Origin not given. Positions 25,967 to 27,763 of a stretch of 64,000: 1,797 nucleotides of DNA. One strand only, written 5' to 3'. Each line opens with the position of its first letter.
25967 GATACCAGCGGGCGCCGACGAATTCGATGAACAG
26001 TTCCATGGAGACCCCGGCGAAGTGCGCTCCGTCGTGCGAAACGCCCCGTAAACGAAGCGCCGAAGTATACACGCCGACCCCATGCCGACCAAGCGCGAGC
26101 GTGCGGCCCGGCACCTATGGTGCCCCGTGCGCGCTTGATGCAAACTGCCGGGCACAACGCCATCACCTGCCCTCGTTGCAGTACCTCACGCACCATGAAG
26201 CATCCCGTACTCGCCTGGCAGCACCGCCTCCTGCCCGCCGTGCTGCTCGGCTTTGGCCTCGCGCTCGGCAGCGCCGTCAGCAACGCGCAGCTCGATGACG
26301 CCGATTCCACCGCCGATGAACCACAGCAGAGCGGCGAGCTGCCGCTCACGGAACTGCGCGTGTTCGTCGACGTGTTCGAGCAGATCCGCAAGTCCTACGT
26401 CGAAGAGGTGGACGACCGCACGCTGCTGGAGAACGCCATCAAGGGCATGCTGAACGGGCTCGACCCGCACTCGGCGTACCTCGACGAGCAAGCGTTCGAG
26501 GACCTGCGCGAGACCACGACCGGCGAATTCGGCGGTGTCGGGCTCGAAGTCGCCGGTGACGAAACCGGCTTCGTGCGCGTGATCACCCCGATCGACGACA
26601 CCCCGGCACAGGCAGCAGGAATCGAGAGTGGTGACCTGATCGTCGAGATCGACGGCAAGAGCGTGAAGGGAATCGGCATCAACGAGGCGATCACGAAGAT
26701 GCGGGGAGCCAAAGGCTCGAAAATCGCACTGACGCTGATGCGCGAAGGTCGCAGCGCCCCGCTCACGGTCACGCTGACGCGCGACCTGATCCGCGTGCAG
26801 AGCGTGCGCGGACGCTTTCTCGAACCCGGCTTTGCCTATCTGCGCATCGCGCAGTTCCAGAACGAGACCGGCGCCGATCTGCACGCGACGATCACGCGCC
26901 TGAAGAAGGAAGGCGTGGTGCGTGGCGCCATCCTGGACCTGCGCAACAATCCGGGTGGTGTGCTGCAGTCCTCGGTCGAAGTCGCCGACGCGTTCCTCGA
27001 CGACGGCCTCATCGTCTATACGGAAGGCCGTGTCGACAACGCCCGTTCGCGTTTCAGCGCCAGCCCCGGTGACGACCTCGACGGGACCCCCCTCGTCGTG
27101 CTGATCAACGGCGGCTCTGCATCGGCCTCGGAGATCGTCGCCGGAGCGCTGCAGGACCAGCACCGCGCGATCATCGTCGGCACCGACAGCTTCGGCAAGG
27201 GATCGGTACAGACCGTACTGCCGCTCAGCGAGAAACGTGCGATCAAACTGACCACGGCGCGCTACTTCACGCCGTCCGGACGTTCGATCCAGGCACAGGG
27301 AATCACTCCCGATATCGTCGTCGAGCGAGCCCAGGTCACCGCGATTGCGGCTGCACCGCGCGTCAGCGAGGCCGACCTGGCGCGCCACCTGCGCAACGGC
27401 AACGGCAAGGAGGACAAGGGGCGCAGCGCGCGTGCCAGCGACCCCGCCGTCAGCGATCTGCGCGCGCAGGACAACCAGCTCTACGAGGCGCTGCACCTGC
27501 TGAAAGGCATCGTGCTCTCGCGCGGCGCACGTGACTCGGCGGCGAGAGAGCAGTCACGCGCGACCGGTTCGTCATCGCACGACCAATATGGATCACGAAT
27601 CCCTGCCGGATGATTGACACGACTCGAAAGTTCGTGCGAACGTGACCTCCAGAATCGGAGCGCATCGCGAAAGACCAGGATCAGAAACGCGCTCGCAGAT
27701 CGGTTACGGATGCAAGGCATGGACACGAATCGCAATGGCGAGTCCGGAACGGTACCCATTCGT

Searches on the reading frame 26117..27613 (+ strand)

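Call 77: search_protein_families(library=pfam, proteins=[window:26117-27613:+], max_evalue=0.00001)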
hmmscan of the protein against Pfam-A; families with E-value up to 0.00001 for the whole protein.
window:26117-27613:+ (498 aa): 5 families
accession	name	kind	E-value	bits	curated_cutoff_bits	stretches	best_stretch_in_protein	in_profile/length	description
PF03572.23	Peptidase_S41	-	1.5e-55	187.7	24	1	239-402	2-165/165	Peptidase family S41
PF22694.1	CtpB_N-like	-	1e-11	45.5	27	1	63-125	23-84/85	Activating protease CtpB N-terminal domain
PF13180.12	PDZ_2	-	4.6e-09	36.9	27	1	143-220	5-80/80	PDZ domain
PF00595.29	PDZ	-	5.2e-09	36.8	23.2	1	139-208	10-81/81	PDZ domain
PF17820.7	PDZ_6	-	5.5e-09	36.1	27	1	158-207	5-52/54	PDZ domain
